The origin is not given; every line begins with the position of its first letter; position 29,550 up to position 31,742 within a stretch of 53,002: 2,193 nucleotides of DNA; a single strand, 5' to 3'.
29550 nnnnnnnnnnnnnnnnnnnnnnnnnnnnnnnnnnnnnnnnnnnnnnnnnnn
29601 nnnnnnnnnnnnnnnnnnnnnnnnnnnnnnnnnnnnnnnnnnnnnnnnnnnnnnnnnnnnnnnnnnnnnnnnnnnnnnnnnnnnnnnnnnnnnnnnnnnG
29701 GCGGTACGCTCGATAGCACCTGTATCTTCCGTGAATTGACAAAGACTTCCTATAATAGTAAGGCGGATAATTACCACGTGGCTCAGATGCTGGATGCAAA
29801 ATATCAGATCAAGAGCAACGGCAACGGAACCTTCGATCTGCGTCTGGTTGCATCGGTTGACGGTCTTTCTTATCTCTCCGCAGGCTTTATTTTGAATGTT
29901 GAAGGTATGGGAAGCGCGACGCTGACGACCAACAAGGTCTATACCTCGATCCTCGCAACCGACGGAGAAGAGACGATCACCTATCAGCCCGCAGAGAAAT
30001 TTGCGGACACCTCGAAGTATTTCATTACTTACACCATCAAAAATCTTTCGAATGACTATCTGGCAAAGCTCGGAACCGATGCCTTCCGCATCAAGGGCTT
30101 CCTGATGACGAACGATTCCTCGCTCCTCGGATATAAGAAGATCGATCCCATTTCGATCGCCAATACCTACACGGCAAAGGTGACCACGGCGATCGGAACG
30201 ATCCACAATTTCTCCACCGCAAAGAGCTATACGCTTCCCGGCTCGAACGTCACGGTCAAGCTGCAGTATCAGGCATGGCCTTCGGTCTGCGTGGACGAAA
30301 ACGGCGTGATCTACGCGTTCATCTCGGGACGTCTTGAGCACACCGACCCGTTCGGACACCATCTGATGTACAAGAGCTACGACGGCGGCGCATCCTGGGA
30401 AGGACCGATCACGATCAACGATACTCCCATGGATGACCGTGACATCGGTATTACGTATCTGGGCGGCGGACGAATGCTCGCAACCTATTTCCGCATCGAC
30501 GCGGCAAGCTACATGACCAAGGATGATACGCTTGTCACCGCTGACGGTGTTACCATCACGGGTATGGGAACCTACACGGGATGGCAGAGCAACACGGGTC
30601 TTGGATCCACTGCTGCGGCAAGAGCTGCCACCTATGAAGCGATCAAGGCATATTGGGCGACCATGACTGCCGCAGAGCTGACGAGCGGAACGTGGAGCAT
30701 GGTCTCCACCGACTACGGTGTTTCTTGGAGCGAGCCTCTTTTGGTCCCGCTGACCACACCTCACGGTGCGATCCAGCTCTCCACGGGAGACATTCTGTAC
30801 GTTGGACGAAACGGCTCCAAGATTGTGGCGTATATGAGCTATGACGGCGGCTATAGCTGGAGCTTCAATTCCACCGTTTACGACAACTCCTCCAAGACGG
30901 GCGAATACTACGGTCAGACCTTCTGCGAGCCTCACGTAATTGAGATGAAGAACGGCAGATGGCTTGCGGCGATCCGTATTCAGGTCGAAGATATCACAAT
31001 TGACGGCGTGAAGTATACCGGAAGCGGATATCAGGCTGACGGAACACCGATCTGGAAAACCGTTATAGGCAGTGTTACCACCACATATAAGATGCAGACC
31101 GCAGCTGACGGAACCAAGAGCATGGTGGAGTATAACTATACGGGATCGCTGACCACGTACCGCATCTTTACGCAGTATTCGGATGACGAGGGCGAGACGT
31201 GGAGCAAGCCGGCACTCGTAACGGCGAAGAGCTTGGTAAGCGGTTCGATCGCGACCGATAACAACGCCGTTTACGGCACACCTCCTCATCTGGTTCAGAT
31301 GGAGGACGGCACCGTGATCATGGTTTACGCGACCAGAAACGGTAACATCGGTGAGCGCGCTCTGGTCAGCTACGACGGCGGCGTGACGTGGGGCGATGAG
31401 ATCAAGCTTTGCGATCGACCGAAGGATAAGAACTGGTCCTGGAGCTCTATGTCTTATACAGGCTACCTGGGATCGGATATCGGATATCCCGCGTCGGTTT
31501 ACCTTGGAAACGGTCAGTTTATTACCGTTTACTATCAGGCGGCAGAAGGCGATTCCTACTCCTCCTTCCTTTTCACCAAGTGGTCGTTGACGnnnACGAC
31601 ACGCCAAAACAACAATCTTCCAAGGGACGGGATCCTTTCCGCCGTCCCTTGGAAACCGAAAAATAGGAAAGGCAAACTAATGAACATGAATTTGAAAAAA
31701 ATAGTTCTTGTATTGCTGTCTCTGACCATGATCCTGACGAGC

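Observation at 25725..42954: Three consecutive ~1850-1950 aa secreted fusion proteins: four beta-helix-like modules, a spacer and a distinct propeller subtype, with no recognisable anchor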

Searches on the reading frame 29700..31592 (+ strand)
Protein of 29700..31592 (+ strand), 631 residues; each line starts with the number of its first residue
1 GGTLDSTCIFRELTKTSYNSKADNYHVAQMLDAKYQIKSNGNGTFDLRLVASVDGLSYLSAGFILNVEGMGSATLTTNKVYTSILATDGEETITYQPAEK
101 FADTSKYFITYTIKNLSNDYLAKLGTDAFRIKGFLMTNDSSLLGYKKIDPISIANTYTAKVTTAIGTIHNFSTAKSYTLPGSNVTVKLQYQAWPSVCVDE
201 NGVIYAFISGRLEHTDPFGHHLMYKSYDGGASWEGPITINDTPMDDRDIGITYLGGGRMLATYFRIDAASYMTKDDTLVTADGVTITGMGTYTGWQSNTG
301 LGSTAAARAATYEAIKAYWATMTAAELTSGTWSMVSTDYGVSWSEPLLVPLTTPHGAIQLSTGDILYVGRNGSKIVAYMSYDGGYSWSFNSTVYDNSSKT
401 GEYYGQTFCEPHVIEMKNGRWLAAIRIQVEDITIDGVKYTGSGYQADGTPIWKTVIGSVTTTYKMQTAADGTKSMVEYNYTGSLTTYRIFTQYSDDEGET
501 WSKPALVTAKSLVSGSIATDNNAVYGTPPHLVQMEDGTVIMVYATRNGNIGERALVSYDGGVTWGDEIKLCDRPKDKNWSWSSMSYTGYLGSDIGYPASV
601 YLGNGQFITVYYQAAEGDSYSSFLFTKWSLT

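Call 12: search_solved_structures(query=window:29700-31592:+, max_evalue=1, show_alignments=2)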
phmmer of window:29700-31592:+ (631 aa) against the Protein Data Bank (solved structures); distinct sequences matched with E-value up to 1: 14.
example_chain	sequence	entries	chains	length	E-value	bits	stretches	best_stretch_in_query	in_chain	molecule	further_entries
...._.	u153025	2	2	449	8.7e-06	27.8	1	489-590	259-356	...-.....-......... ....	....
9c20_A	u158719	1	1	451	8.9e-06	27.8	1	489-590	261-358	exo-alpha-sialidase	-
3h71_A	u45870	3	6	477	2.8e-05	26.1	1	492-582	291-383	Sialidase A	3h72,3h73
2w20_A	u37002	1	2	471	2.9e-05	26.1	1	492-581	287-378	SIALIDASE A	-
7a54_A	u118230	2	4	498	3.2e-05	25.9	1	492-582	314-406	Sialidase A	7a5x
5kky_A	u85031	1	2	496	3.3e-05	25.9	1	492-582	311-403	Sialidase A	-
2ya4_A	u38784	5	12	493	3.6e-05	25.8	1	492-582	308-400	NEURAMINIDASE A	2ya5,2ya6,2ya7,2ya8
2vvz_A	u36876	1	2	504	4.2e-05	25.5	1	492-581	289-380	SIALIDASE A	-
9k6l_R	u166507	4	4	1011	7.8e-05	24.7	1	492-581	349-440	exo-alpha-sialidase,Taste receptor type 2 member 16,LgBiT | Fusion protein 1,exo-alpha-sialidase,Taste receptor type 2 member 16,Fusion protein 2,exo- | Fusion 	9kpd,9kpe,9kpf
6qzh_A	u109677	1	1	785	0.00028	22.8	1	492-581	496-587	C-C chemokine receptor type 7,Sialidase A,C-C chemokine receptor type 7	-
1lit_A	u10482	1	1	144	0.11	14.3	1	533-603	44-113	LITHOSTATHINE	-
5f2q_A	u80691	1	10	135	0.13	14.1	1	568-598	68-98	C-type lectin BJcuL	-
1qdd_A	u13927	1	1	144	0.22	13.3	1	533-603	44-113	LITHOSTATHINE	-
6mnj_A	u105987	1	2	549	0.7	11.6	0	486-541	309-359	Hz136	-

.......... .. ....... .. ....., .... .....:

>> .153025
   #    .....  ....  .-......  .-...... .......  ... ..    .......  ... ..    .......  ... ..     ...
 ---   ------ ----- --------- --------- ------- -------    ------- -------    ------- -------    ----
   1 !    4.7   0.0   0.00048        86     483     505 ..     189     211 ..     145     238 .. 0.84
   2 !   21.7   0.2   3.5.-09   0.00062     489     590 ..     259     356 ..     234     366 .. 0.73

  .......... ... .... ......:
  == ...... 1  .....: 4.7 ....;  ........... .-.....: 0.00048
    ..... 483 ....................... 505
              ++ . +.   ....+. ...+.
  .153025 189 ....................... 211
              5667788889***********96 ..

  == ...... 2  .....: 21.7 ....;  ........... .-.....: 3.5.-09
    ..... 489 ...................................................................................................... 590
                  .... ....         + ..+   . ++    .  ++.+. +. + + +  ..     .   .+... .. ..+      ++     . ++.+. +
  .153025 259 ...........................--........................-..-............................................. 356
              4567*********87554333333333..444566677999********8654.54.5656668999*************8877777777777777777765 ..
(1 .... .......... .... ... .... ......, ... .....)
